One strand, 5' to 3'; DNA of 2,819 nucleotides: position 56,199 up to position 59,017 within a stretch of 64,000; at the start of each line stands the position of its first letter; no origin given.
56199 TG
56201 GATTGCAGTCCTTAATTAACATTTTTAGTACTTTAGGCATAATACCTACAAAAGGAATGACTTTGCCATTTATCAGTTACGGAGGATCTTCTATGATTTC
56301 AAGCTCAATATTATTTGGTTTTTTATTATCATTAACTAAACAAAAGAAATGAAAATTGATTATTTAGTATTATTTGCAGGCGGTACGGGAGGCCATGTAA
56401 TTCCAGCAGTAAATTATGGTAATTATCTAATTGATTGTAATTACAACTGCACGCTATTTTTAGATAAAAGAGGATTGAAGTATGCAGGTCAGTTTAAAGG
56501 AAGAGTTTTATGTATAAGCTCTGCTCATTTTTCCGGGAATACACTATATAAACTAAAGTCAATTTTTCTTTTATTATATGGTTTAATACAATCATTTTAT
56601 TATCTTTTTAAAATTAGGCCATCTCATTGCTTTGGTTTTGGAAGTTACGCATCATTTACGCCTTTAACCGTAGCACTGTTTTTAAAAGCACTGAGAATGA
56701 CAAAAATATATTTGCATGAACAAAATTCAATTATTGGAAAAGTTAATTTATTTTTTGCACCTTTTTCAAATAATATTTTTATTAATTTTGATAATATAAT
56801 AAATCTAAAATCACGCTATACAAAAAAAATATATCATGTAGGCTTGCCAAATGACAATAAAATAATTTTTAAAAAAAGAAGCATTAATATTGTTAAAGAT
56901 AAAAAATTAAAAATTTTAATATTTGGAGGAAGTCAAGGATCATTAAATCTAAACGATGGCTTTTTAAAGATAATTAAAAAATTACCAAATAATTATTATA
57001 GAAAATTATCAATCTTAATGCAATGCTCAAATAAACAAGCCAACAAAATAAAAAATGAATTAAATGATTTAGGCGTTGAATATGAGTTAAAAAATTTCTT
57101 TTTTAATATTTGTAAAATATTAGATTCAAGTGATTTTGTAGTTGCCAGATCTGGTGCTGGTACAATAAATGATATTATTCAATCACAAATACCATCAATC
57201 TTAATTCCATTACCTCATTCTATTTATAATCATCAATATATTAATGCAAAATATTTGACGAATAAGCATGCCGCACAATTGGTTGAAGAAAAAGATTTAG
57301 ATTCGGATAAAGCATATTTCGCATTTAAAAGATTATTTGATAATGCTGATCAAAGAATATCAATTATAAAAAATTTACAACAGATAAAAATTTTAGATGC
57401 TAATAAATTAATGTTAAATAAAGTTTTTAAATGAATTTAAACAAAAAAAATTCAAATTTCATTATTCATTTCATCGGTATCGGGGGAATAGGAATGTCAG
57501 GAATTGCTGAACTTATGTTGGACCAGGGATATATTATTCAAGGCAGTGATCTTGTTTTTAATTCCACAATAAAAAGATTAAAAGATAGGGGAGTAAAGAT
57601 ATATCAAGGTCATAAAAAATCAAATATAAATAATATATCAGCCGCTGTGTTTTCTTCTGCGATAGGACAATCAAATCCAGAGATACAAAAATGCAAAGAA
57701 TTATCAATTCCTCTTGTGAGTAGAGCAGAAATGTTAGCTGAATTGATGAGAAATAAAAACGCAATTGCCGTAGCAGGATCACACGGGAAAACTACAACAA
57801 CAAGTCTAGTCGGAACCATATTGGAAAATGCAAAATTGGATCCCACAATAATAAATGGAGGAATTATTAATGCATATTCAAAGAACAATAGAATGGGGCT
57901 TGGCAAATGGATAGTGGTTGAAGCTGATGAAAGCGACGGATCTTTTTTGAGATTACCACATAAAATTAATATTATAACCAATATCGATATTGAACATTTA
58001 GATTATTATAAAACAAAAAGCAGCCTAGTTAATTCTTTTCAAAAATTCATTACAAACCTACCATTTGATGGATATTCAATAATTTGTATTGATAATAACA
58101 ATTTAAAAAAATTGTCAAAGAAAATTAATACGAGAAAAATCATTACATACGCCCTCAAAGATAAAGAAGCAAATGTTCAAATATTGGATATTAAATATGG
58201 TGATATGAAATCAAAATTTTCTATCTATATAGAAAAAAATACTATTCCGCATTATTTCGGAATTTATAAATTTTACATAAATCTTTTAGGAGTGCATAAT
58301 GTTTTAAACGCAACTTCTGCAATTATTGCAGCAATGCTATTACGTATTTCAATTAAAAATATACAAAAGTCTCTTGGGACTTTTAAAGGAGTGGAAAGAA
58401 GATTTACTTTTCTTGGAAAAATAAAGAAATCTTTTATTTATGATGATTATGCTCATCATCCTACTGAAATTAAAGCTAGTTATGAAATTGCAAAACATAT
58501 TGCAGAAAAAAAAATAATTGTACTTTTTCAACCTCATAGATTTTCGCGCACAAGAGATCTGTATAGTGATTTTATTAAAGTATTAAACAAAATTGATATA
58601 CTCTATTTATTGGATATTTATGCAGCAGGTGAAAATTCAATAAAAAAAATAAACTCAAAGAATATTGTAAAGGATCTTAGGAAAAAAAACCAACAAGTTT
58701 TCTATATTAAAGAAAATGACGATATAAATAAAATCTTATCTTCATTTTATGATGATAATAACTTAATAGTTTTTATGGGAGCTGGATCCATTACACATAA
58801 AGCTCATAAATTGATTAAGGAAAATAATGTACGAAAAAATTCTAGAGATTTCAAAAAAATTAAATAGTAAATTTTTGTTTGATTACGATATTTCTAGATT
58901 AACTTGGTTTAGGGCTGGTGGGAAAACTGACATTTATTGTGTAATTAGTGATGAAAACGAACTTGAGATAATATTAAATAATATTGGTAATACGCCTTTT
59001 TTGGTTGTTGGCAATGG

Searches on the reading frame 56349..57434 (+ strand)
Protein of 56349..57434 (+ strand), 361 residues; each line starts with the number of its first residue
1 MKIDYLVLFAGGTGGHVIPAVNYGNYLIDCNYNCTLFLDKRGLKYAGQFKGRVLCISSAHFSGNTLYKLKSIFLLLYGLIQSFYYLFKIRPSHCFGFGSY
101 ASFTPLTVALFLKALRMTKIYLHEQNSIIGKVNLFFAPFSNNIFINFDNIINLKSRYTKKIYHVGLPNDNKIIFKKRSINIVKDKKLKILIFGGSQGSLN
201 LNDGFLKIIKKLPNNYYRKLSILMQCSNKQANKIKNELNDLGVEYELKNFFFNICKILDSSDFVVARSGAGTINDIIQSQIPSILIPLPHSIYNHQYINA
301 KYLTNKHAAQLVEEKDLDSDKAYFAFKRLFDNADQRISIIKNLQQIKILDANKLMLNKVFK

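Call 45: search_protein_families(library=pfam, proteins=[window:56349-57434:+], max_evalue=0.00001)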
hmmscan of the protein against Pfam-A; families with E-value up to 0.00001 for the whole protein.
window:56349-57434:+ (361 aa): 2 families
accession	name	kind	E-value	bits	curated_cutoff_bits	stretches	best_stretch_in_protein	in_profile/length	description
PF04101.22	Glyco_tran_28_C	-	1.6e-28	100.2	22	1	189-341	2-152/166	Glycosyltransferase family 28 C-terminal domain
PF03033.26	Glyco_transf_28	-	1.9e-16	60.8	26.2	1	7-145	2-139/139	Glycosyltransferase family 28 N-terminal domain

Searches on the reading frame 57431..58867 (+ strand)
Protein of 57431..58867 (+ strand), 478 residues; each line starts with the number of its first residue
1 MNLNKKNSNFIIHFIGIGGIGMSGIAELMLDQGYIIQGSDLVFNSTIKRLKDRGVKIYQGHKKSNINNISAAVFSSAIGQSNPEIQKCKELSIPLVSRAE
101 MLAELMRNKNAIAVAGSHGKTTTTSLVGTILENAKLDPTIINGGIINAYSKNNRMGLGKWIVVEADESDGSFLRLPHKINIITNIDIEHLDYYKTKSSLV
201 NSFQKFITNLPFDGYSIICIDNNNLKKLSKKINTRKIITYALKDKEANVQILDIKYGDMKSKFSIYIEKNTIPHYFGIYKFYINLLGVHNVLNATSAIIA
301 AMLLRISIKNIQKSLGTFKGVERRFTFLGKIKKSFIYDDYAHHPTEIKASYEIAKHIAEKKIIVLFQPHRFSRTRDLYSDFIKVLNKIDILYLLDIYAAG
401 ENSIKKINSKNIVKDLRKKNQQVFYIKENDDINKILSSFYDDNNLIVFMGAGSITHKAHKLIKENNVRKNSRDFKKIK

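Call 45: search_protein_families(library=pfam, proteins=[window:57431-58867:+], max_evalue=0.00001)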
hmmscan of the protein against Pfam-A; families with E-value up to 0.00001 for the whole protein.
window:57431-58867:+ (478 aa): 3 families
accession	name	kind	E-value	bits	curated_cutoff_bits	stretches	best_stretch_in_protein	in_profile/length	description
PF01225.30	Mur_ligase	-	6.4e-28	97.4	21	1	12-109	2-94/95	Mur ligase family, catalytic domain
PF08245.18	Mur_ligase_M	-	1.4e-21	77.9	24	1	114-301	1-200/200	Mur ligase middle domain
PF02875.26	Mur_ligase_C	-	1.3e-17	65.3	28.4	1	323-452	1-127/127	Mur ligase, glutamate ligase domain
